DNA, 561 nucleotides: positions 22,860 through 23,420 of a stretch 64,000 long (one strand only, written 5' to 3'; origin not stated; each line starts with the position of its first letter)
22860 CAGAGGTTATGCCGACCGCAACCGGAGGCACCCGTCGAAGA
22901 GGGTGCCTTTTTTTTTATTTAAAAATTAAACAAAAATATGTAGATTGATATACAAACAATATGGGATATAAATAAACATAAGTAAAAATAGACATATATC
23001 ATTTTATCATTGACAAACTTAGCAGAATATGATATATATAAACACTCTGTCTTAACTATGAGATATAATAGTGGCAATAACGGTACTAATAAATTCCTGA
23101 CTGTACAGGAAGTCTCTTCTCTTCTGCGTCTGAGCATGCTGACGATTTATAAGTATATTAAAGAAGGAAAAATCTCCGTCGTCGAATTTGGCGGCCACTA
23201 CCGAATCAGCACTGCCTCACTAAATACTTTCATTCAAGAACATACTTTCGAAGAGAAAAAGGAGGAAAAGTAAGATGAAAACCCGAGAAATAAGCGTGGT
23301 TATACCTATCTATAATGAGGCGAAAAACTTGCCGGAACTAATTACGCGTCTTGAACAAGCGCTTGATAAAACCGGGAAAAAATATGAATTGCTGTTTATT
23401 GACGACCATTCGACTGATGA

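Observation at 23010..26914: Excisionase-type HTH gene abutting a GT2-GT2-Wzx triple fusion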

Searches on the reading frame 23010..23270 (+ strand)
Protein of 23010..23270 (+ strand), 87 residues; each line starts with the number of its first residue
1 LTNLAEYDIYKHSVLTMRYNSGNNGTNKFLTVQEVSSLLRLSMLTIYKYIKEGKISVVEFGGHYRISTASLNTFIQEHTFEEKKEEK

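Call 3: search_protein_families(library=pfam, proteins=[window:23010-23270:+], max_evalue=0.01)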
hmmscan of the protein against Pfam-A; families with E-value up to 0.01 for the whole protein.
window:23010-23270:+ (87 aa): 2 families
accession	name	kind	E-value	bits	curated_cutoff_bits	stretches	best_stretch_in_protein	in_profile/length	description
PF12728.13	HTH_17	-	9.8e-12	45.4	27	1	29-78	1-50/51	Helix-turn-helix domain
PF08280.17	HTH_Mga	-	0.0044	17.4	23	0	27-54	17-44/59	M protein trans-acting positive regulator (MGA) HTH domain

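Call 23: search_protein_families(library=ncbifam, proteins=[window:23058-23270:+], max_evalue=0.001)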
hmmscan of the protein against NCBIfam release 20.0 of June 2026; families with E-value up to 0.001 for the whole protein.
window:23058-23270:+ (71 aa): 2 families
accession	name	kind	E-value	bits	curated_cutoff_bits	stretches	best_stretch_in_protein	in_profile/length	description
TIGR01764.1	excise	domain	8.1e-13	48.5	28.8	1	13-60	1-48/49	excisionase family DNA-binding protein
NF047737.1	antiphage_MADS1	equivalog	0.00029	21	80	1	12-56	2-46/49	methylation-associated defense system helix-turn-helix domain-containing protein MAD1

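Call 94: find_homologous_proteins(query=window:23058-23270:+, max_evalue=0.00001)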
Query window:23058-23270:+ (71 aa): 66 proteins with E <= 0.00001 among 66 candidates.
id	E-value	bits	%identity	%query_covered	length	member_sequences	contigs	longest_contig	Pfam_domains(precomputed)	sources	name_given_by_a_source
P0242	6.2e-38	145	100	100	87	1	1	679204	PF12728.14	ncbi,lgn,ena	-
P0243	5.3e-33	129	89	100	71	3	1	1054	PF12728.14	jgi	jgi:excisionase family DNA binding protein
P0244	2.7e-29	118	80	100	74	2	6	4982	PF12728.14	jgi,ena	-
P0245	2.1e-28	115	81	100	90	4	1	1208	PF12728.14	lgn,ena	-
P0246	3.0e-28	114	80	100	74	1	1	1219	PF12728.14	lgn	-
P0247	9.4e-28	113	80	100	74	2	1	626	PF12728.14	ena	-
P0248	7.1e-27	110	79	100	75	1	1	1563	PF12728.14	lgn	-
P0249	1.8e-26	109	78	100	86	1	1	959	PF12728.14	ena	-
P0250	3.2e-24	102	73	99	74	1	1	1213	PF12728.14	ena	-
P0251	6.2e-23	98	76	100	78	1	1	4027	PF12728.14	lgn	-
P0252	1.9e-22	96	78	90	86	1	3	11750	PF12728.14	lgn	-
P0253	7.2e-22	94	77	85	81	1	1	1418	PF12728.14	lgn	-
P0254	1.2e-20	90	74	92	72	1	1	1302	PF12728.14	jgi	jgi:excisionase family DNA binding protein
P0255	2.0e-20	90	73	89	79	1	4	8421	PF12728.14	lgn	-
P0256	4.2e-20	89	76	77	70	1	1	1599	PF12728.14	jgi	jgi:excisionase family DNA binding protein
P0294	1.3e-14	72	67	73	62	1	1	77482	PF12728.14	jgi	jgi:excisionase family DNA binding protein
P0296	3.6e-14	70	67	79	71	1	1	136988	PF12728.14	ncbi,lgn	-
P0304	4.1e-13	67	67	68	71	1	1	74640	PF12728.14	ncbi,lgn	-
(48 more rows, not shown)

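Call 95: find_encoding_contigs(protein=P0242, flank=10000, max_places=6)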
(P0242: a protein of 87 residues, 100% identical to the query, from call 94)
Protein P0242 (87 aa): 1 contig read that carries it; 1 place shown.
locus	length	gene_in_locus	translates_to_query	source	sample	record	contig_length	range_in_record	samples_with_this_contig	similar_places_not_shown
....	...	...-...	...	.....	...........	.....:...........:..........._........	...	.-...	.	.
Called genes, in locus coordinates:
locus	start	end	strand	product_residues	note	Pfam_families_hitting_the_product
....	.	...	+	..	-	?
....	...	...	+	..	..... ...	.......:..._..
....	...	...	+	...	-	?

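Call 110: find_encoding_contigs(protein=P0296, flank=6000, max_places=2)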
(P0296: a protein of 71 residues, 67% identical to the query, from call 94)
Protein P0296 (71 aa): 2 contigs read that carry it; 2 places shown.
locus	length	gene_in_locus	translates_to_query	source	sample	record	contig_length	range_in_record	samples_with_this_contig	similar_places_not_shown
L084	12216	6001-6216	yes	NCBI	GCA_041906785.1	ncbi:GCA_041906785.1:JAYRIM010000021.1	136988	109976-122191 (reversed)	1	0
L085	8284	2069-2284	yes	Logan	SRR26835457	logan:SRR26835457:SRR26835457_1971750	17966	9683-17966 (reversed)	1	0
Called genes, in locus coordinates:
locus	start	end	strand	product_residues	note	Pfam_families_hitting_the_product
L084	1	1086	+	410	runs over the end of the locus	-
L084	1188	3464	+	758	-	-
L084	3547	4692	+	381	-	-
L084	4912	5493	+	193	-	PF04203:Sortase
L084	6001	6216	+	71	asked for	PF12728:HTH_17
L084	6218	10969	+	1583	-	PF00535:Glycos_transf_2, PF13641:Glyco_tranf_2_3, PF00535:Glycos_transf_2, PF13632:Glyco_trans_2_3, PF13439:Glyco_transf_4, PF00534:Glycos_transf_1, PF13692:Glyco_trans_1_4, PF20706:GT4-conflict, +2 more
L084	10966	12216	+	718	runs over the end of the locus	PF13439:Glyco_transf_4, PF20706:GT4-conflict, PF00534:Glycos_transf_1, PF13692:Glyco_trans_1_4, PF01636:APH (faint)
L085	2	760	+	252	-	?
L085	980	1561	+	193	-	PF04203:Sortase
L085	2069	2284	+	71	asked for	PF12728:HTH_17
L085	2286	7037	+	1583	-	PF00535:Glycos_transf_2, PF13641:Glyco_tranf_2_3, PF00535:Glycos_transf_2, PF13632:Glyco_trans_2_3, PF13439:Glyco_transf_4, PF00534:Glycos_transf_1, PF13692:Glyco_trans_1_4, PF20706:GT4-conflict, +2 more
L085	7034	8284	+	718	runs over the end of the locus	PF13439:Glyco_transf_4, PF20706:GT4-conflict, PF00534:Glycos_transf_1, PF13692:Glyco_trans_1_4, PF01636:APH (faint)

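Call 111: find_encoding_contigs(protein=P0294, flank=6000, max_places=2)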
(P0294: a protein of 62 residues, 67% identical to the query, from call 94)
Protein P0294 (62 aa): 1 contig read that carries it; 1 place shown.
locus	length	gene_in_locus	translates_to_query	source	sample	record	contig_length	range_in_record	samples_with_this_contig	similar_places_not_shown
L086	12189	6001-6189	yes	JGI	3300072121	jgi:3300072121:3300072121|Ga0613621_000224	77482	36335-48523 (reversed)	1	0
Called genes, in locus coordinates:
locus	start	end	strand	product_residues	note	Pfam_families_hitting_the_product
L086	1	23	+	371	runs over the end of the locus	-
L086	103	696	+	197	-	PF04203:Sortase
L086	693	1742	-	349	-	-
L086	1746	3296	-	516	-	-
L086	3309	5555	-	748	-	PF00535:Glycos_transf_2, PF10111:Glyco_tranf_2_2 (faint), PF13506:Glyco_transf_21 (faint), PF00535:Glycos_transf_2, PF13641:Glyco_tranf_2_3, PF13632:Glyco_trans_2_3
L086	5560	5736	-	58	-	PF12728:HTH_17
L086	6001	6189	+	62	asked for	PF12728:HTH_17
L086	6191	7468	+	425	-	PF13439:Glyco_transf_4, PF13579:Glyco_trans_4_4 (weak), PF20706:GT4-conflict, PF00534:Glycos_transf_1, PF13692:Glyco_trans_1_4, PF13524:Glyco_trans_1_2 (weak)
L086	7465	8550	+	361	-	PF04230:PS_pyruv_trans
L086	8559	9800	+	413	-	-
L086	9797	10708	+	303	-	PF00535:Glycos_transf_2, PF13641:Glyco_tranf_2_3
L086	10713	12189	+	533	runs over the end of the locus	-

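Call 112: find_encoding_contigs(protein=P0304, flank=6000, max_places=2)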
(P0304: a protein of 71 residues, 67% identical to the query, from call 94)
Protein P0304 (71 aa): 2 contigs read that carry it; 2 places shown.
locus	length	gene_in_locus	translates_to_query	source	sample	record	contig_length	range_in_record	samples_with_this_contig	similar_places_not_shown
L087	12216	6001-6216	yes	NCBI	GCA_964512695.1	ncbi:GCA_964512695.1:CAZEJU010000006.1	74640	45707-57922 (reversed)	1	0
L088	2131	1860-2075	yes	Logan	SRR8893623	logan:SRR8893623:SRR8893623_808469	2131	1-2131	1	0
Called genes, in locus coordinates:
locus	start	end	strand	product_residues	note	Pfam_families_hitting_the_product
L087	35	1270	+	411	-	-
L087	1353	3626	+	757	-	-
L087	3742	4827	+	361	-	-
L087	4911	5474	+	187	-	PF04203:Sortase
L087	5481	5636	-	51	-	-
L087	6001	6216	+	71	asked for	PF12728:HTH_17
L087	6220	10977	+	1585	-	PF00535:Glycos_transf_2, PF00535:Glycos_transf_2, PF13641:Glyco_tranf_2_3, PF13632:Glyco_trans_2_3, PF13439:Glyco_transf_4, PF00534:Glycos_transf_1, PF13692:Glyco_trans_1_4, PF20706:GT4-conflict, +2 more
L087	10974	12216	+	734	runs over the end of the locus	PF13439:Glyco_transf_4, PF20706:GT4-conflict, PF00534:Glycos_transf_1, PF13692:Glyco_trans_1_4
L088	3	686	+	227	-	?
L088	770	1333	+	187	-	PF04203:Sortase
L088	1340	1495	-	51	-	-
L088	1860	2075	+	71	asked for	PF12728:HTH_17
